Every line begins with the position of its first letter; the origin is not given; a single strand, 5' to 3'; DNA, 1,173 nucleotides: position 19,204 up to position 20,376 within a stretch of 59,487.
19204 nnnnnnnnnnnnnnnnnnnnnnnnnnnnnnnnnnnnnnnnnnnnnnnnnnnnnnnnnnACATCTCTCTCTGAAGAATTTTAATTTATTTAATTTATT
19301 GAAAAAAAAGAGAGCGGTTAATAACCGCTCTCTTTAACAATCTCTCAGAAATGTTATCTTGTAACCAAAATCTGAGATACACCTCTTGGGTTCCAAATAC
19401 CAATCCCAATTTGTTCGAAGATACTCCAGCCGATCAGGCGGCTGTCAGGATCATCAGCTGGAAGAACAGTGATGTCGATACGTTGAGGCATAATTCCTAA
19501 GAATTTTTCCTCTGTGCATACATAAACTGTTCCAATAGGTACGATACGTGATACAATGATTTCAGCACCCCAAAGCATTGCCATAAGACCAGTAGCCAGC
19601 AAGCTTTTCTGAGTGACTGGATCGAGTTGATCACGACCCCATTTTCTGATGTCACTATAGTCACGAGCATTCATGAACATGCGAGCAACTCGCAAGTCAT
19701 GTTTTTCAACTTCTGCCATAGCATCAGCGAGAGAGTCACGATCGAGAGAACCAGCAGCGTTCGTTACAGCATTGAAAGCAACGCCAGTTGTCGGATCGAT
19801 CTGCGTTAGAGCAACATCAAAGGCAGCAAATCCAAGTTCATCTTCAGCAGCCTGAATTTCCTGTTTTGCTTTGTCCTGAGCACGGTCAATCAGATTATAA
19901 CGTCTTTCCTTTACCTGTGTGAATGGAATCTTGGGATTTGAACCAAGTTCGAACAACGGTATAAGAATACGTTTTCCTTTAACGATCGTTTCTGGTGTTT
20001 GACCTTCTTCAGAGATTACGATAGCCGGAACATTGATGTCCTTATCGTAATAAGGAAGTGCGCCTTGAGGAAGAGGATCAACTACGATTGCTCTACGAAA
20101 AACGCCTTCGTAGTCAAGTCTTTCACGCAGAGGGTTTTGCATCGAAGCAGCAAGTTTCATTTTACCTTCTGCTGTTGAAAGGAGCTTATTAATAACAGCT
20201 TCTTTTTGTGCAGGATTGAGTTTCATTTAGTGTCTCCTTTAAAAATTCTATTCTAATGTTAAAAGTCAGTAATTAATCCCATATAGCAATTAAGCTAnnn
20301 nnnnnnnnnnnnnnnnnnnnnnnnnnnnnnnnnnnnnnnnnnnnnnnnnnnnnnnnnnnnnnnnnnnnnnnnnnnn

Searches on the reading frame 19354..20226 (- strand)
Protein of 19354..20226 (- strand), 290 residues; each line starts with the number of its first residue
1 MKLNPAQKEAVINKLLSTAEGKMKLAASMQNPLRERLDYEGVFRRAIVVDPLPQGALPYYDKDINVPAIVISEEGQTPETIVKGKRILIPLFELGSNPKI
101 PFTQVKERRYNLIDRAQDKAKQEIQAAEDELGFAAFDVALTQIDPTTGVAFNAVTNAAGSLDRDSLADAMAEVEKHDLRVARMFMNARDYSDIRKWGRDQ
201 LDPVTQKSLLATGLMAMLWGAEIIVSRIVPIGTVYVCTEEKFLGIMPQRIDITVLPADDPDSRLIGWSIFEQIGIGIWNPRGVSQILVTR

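Call 15: search_protein_families(library=phrogs, proteins=[window:19354-20226:-], max_evalue=0.001)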
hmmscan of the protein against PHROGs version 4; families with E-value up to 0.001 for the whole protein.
window:19354-20226:- (290 aa): 3 families
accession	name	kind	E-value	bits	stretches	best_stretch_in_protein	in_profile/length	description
phrog_2522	-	head and packaging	1.2e-68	232.6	1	7-285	42-314/318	major head protein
phrog_1650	-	head and packaging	7.3e-06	26.5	1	104-246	110-255/300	major head protein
phrog_544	-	head and packaging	0.00029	21.3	1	119-238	108-225/282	major head protein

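Call 23: search_dna_similar(query=window:19354-20226:-, collection=phages, mode=protein, max_rows=12)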
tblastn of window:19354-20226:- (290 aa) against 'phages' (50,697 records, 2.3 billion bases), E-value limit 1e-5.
Records with a match: 279; places in all: 279; records where one place covers at least 80% of the query: 279.
Best place of each record, by identity: <60% 279.
By first word of the organism name: Mycobacterium 210; Erwinia 36; Gordonia 9; Dickeya 8; Rhodococcus 4; Bacillus 2; Pseudomonas 2; Achromobacter 2; uncultured 1; Tunturiibacter 1; and 4 more.
By host as written in the record: Mycobacterium smegmatis mc2 155 160; Erwinia amylovora 33; Mycobacterium smegmatis mc#155 26; Mycobacterium sp. 7; - 6; Gordonia terrae 3612 6; Dickeya solani MK10 6; Mycobacterium smegmatis mc2155 4; and 18 more.
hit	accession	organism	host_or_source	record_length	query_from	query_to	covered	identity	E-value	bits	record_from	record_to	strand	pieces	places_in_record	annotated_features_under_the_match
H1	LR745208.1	uncultured phage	metagenomic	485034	6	290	98%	51.7%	7e-90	297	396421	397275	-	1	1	record has no annotation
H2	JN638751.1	Bacillus phage G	Bacillus megaterium str. ATCC 43725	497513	2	286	98%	48.1%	7e-86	285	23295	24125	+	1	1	27: gp27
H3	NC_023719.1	Bacillus phage G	Bacillus megaterium str. ATCC 43725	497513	2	286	98%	48.1%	7e-86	285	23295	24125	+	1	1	27: major head protein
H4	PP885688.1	Tunturiibacter phage Tunturi_5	Tunturiibacter psychrotolerans X4BP1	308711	11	290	97%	43.2%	8e-69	236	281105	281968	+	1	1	major head protein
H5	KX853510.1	Virus Rctr197k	enrichment culture DAMO/AAA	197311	2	285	98%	31.8%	6e-34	136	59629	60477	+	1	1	hypothetical protein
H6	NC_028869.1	Mycobacterium phage HyRo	Mycobacterium smegmatis mc2 155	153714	2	283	97%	28.8%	7e-28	118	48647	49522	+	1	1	major head protein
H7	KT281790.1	Mycobacterium phage HyRo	Mycobacterium smegmatis mc2 155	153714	2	283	97%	28.8%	7e-28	118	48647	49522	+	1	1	major capsid protein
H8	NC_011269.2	Mycobacterium phage ScottMcG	-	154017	2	283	97%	28.8%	7e-28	118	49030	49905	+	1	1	96: major head protein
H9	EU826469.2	Mycobacterium phage ScottMcG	Mycobacterium sp.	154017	2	283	97%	28.8%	7e-28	118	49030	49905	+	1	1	96: hypothetical protein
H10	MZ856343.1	Mycobacterium phage EasyJones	Mycobacterium smegmatis mc#155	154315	2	283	97%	28.8%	7e-28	118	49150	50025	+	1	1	102: major capsid protein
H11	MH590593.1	Mycobacterium phage Rabinovish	Mycobacterium smegmatis mc2 155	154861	2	283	97%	28.8%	7e-28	118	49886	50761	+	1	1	96: major capsid protein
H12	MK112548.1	Mycobacterium phage McWolfish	Mycobacterium smegmatis mc2 155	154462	2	283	97%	28.4%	1e-27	117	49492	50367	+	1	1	97: major capsid protein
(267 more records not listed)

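Call 56: get_annotated_region(hit=H3, flank=6000)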
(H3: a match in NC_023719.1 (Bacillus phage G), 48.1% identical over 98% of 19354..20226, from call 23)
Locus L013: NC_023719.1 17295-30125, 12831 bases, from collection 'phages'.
description: Bacillus phage G, complete genome.
organism: Bacillus phage G (NCBI taxid 2884420)
taxonomy: Viruses; Duplodnaviria; Heunggongvirae; Uroviricota; Caudoviricetes; Donellivirus; Donellivirus gee
host: Bacillus megaterium str. ATCC 43725; source: soil; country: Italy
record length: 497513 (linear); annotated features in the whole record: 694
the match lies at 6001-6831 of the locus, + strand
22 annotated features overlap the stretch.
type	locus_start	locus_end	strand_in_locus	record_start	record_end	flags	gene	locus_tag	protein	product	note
CDS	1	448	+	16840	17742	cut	19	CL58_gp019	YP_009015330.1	gp19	-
CDS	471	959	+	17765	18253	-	20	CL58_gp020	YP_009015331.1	gp20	-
CDS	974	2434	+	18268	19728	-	21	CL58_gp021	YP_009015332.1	gp21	-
CDS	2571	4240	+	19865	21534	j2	23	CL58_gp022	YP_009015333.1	endolysin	-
CDS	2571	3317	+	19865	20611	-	22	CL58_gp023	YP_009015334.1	endolysin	-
CDS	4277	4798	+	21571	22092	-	24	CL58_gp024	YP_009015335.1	gp24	-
CDS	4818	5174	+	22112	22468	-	25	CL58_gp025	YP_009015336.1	gp25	-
CDS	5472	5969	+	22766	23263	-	26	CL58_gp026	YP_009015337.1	gp26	capsid decoration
CDS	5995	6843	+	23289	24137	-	27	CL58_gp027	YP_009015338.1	major head protein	major capsid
CDS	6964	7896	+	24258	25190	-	28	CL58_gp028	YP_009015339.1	gp28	-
CDS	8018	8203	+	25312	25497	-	29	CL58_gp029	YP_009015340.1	gp29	-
CDS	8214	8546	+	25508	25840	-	30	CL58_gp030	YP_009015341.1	gp30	-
CDS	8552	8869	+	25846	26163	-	31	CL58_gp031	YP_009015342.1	gp31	-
CDS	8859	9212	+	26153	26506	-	32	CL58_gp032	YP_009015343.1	gp32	-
CDS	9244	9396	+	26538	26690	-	33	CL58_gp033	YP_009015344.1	gp33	-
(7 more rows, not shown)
